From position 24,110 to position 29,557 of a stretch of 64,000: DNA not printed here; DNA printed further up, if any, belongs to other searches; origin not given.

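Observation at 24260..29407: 1715-aa dual kinase: eukaryotic-type Ser/Thr kinase, AAA+/NACHT-like ATPase, TPR, GAF and histidine kinase in one polypeptide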

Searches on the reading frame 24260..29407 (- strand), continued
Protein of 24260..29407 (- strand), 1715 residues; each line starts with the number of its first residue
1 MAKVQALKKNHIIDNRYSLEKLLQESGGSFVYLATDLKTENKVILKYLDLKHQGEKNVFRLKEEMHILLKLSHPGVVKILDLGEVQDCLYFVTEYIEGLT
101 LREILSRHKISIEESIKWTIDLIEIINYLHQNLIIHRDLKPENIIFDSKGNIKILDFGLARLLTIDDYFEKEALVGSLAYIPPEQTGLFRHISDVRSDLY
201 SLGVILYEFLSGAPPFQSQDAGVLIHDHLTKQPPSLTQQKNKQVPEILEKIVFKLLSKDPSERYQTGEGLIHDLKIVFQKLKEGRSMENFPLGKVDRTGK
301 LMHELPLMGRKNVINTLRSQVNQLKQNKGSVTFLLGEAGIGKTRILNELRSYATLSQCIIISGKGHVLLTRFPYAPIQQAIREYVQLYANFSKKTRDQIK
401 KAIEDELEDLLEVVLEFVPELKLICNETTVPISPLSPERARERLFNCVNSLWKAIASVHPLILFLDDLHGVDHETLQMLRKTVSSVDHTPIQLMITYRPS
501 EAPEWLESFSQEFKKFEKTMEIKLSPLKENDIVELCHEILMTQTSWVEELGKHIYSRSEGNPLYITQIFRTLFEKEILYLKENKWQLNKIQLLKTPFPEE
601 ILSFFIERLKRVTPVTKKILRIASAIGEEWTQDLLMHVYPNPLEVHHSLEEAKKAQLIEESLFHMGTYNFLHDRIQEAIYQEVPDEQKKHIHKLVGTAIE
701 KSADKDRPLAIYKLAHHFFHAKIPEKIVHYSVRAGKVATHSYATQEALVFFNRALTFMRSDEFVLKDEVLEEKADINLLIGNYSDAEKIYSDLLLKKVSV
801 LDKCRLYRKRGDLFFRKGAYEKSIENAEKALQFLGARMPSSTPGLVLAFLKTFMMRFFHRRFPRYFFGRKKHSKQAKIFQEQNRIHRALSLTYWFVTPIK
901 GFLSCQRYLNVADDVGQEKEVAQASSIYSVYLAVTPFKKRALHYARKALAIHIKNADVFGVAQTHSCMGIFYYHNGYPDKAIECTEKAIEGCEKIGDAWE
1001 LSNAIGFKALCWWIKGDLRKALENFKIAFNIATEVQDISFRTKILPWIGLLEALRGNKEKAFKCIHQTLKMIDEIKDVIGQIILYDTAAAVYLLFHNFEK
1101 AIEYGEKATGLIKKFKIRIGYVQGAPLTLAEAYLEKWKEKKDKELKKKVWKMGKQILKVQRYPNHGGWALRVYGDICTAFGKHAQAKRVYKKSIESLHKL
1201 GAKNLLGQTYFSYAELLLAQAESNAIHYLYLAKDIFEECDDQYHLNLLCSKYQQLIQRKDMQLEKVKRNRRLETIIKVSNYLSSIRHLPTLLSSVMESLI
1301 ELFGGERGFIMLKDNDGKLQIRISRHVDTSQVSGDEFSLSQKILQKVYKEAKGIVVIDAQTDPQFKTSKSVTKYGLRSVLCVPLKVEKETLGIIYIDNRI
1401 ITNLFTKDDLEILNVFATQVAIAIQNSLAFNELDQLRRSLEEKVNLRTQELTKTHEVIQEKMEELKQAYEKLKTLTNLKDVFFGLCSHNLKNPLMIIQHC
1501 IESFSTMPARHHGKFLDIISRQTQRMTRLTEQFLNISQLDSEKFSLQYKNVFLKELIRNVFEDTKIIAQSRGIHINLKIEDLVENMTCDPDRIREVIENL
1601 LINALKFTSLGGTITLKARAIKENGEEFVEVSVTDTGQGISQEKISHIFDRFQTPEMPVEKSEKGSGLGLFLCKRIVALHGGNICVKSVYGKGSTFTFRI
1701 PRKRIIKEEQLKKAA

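Call 19: search_solved_structures(query=window:24260-29407:-, max_evalue=0.001)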
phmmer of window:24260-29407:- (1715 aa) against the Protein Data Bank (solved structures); distinct sequences matched with E-value up to 0.001: 2735 (the best 60 are shown).
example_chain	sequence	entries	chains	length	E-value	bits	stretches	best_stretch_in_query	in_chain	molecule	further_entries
4eqm_A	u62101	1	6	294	1.6e-48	168.1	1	11-285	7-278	Protein kinase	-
9ymt_A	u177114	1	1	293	1.6e-48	168.1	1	11-285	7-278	Serine/Threonine Kinase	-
3f61_A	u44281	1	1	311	3.2e-41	143.9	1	11-275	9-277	Serine/threonine-protein kinase pknB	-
5u94_A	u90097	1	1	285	3.8e-41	143.7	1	11-274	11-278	Serine/threonine-protein kinase PknB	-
6i2p_A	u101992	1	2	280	4e-41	143.6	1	11-274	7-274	Serine/threonine-protein kinase PknB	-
6b2p_A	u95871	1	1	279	4.2e-41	143.5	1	11-274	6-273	Serine/threonine-protein kinase PknB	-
3ori_A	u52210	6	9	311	4.6e-41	143.4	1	11-275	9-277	Serine/threonine protein kinase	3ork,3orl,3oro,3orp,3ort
3f69_A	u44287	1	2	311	4.6e-41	143.4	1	11-275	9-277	Serine/threonine-protein kinase pknB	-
1mru_A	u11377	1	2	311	4.6e-41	143.4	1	11-275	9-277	Probable serine/threonine-protein kinase pknB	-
1o6y_A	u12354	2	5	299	4.8e-41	143.3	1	11-274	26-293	SERINE/THREONINE-PROTEIN KINASE PKNB | Probable serine/threonine-protein kinase pknB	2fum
3orm_A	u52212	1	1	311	5.9e-40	139.7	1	11-275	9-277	Serine/threonine protein kinase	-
9ruj_A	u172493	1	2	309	8.6e-38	132.6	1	11-275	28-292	Serine/threonine-protein kinase StkP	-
9ruk_A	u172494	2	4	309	1.4e-37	131.8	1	11-275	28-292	Serine/threonine-protein kinase StkP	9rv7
9ru3_A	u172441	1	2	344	1.8e-37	131.5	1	12-275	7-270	Serine/threonine-protein kinase StkP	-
9tmq_A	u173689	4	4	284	7.7e-29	102.9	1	13-268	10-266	Serine/threonine-protein kinase PknA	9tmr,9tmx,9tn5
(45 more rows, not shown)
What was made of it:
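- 28553..29380 (-): Hanks-type Ser/Thr kinase domain (residues 10-285), PknB/Stk1-like. PDB sequence hits to PknB and Stk1-type kinases at 1.6e-48 to 4e-41 (call 19).
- On Dual protein kinase (HstK-type, cyanobacterial STK family III): PknB-like PDB hits at 1e-41 to 1e-48 (call 19).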

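Call 29: search_protein_families(library=padloc, proteins=[window:24260-29407:-], max_evalue=0.001)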
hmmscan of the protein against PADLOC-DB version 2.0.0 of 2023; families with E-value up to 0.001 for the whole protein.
window:24260-29407:- (1715 aa): 38 families (the best 25 are shown)
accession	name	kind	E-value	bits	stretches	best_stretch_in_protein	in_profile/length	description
PDLC04042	PD-T4-6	-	7.1e-67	224.1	1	9-283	3-278/292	-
PDLC04060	PD-T4-6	-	9e-65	217.4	1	11-305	4-293/486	-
PDLC04047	PD-T4-6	-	3e-64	215.2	1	9-280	4-275/327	-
PDLC04138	mad6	-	8.1e-62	208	1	5-282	41-318/659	mads_6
PDLC04053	PD-T4-6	-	2.1e-60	202.8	1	13-286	7-280/311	-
PDLC04048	PD-T4-6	-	3e-58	195.9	1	11-289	6-281/354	-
PDLC04057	PD-T4-6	-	8.6e-58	194.4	1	11-285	4-278/443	-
PDLC04061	PD-T4-6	-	9.6e-57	191.6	1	8-286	9-292/510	-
PDLC04043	PD-T4-6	-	3.2e-55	186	1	14-285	14-285/452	-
PDLC04052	PD-T4-6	-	5.1e-53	179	1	11-275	5-274/496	-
PDLC04054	PD-T4-6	-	8.9e-53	177.9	1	9-281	5-277/347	-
PDLC04039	PD-T4-6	-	9.1e-48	161.4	1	13-271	13-269/458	-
PDLC04040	PD-T4-6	-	3.7e-47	159.3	1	26-277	5-265/547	-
PDLC04041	PD-T4-6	-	9.3e-45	151.7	1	16-272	29-288/443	-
PDLC01088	C3a189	-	1e-44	151.3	1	22-268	4-252/840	kinase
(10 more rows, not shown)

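Call 53: list_cluster_members(proteins=[P0085, P0080, P0083, P0086, P0090, P0082, P0077, P0092, P0004, P0064])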
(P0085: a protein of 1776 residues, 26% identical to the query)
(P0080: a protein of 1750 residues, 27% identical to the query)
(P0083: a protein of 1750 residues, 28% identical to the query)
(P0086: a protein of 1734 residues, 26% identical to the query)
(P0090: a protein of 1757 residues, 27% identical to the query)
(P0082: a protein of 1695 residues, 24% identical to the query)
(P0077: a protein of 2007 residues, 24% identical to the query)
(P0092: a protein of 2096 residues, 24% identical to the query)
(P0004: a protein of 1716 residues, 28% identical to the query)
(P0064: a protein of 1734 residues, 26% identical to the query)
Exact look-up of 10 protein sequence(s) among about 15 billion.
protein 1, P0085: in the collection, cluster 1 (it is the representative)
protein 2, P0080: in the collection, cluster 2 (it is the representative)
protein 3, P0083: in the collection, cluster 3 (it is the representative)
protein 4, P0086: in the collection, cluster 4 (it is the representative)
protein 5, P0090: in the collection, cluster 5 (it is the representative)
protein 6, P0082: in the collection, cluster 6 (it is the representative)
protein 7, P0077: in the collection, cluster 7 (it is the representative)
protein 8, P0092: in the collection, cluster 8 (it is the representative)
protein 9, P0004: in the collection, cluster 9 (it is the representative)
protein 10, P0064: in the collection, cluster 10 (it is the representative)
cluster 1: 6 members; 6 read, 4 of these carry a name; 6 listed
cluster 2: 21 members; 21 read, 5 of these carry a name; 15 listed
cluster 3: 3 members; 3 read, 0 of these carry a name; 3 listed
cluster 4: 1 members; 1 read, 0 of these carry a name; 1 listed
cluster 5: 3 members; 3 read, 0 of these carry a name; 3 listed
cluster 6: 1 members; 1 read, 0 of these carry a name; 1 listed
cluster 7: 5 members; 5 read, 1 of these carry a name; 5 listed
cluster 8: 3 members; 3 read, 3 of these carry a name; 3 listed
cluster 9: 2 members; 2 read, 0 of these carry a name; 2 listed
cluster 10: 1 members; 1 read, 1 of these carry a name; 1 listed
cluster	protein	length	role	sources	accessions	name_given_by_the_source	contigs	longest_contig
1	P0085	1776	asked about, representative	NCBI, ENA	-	-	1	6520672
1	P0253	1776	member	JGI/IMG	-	predicted ATPase/signal transduction histidine kinase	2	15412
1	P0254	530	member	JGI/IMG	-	signal transduction histidine kinase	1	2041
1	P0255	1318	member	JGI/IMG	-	predicted ATPase/signal transduction histidine kinase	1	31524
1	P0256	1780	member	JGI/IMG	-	predicted ATPase/signal transduction histidine kinase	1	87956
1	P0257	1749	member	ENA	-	-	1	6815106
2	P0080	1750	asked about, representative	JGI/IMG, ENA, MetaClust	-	\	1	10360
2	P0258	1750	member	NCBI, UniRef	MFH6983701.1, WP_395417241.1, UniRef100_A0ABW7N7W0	AAA family ATPase [Marinoscillum luteum] | histidine kinase n=1 Tax=Marinoscillum luteum TaxID=861051 RepID=A0ABW7N7W0_9BACT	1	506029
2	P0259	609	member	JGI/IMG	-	signal transduction histidine kinase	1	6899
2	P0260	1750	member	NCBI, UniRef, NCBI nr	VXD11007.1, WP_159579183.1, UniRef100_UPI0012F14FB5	ATP-binding sensor histidine kinase [Marinoscillum sp. 108] | ATP-binding sensor histidine kinase n=1 Tax=Marinoscillum sp. 108 TaxID=2653151 ...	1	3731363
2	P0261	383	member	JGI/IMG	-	histidine kinase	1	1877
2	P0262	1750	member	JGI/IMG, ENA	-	-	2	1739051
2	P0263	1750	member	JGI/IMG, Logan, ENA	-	-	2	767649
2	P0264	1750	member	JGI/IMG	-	-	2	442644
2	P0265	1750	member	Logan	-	-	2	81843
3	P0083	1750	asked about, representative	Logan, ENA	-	-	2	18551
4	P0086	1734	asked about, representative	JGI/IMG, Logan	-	-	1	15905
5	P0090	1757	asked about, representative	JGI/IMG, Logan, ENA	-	-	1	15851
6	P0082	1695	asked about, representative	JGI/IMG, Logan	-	-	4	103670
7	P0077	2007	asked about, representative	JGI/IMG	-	-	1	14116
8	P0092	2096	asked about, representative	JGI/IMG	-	two-component system sensor kinase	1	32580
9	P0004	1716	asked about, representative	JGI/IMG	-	-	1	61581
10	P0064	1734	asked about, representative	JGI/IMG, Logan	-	GAF domain-containing protein/tetratricopeptide (TPR) repeat protein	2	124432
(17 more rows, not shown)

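Call 70: find_encoding_contigs(protein=P0004, flank=5000, max_places=1)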
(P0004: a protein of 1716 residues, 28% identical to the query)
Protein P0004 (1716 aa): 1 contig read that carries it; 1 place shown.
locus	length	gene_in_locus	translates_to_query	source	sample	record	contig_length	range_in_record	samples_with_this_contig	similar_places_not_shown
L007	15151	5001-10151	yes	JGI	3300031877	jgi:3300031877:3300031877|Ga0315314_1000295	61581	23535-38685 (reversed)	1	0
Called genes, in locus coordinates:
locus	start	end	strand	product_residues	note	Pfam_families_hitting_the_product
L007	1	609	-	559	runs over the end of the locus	PF01558:POR, PF01855:POR_N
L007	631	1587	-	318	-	PF00056:Ldh_1_N, PF02866:Ldh_1_C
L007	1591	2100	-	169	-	PF01965:DJ-1_PfpI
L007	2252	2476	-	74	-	PF01106:NifU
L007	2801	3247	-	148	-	PF00011:HSP20, PF27746:Small_heat_shock_put (faint), PF17886:ArsA_HSP20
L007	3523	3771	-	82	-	-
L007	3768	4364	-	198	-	PF07638:Sigma70_ECF, PF04542:Sigma70_r2, PF08281:Sigma70_r4_2, PF04545:Sigma70_r4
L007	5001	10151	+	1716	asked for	PF00069:Pkinase, PF07714:PK_Tyr_Ser-Thr, PF13191:AAA_16, PF13424:TPR_12, PF17874:TPR_MalT, PF13424:TPR_12, PF01590:GAF, PF13185:GAF_2, +12 more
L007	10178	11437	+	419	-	PF00072:Response_reg, PF00512:HisKA, PF02518:HATPase_c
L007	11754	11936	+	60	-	-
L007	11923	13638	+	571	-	PF05524:PEP-utilisers_N, PF00391:PEP-utilizers, PF02896:PEP-utilizers_C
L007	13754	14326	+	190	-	PF07638:Sigma70_ECF (weak), PF04542:Sigma70_r2, PF08281:Sigma70_r4_2, PF04545:Sigma70_r4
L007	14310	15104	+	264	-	PF18915:DUF5667 (weak)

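Call 71: find_encoding_contigs(protein=P0082, flank=5000, max_places=1)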
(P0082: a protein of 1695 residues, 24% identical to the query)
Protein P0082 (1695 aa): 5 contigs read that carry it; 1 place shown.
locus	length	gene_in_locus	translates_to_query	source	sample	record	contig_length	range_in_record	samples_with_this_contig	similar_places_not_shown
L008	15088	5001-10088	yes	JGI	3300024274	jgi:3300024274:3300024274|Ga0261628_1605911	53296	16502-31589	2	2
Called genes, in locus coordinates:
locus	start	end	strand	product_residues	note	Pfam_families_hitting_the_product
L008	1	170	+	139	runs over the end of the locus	-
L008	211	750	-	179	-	PF13689:DUF4154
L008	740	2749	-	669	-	PF07715:Plug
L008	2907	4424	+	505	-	PF00512:HisKA, PF02518:HATPase_c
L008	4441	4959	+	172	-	PF00072:Response_reg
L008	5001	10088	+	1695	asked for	PF00069:Pkinase, PF07714:PK_Tyr_Ser-Thr, PF03109:ABC1 (weak), PF13191:AAA_16, PF01590:GAF, PF13185:GAF_2, PF13492:GAF_3, PF02518:HATPase_c, +4 more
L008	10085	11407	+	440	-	PF00675:Peptidase_M16, PF05193:Peptidase_M16_C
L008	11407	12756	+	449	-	PF05193:Peptidase_M16_C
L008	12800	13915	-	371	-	-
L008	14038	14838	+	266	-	PF14394:DUF4423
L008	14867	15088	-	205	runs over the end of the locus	-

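Call 72: find_encoding_contigs(protein=P0085, flank=5000, max_places=1)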
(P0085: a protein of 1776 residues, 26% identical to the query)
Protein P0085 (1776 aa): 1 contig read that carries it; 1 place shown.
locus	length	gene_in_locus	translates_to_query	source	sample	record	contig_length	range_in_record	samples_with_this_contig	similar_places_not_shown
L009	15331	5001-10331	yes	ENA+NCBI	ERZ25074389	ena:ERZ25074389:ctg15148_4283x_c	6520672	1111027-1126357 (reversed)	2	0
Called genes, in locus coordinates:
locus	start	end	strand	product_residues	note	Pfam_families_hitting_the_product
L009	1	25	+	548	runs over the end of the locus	PF01266:DAO (weak), PF01593:Amino_oxidase, PF01946:Thi4 (weak), PF03486:HI0933_like (faint), PF13450:NAD_binding_8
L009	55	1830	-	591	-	PF02776:TPP_enzyme_N, PF00205:TPP_enzyme_M, PF02775:TPP_enzyme_C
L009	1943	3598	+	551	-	PF13450:NAD_binding_8 (weak), PF01593:Amino_oxidase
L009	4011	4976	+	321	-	PF08541:ACP_syn_III_C (faint), PF08545:ACP_syn_III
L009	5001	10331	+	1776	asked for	PF00069:Pkinase, PF07714:PK_Tyr_Ser-Thr, PF13191:AAA_16, PF24883:NPHP3_N (weak), PF01590:GAF, PF13185:GAF_2, PF00512:HisKA, PF02518:HATPase_c, +2 more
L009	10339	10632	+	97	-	PF11617:Cu-binding_MopE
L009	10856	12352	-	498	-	PF01546:Peptidase_M20, PF07687:M20_dimer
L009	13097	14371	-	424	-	PF00266:Aminotran_5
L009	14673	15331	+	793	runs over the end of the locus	PF02129:Peptidase_S15 (faint), PF00326:Peptidase_S9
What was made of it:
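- More distant homologues with the same architecture have other neighbours (calls 70-72).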
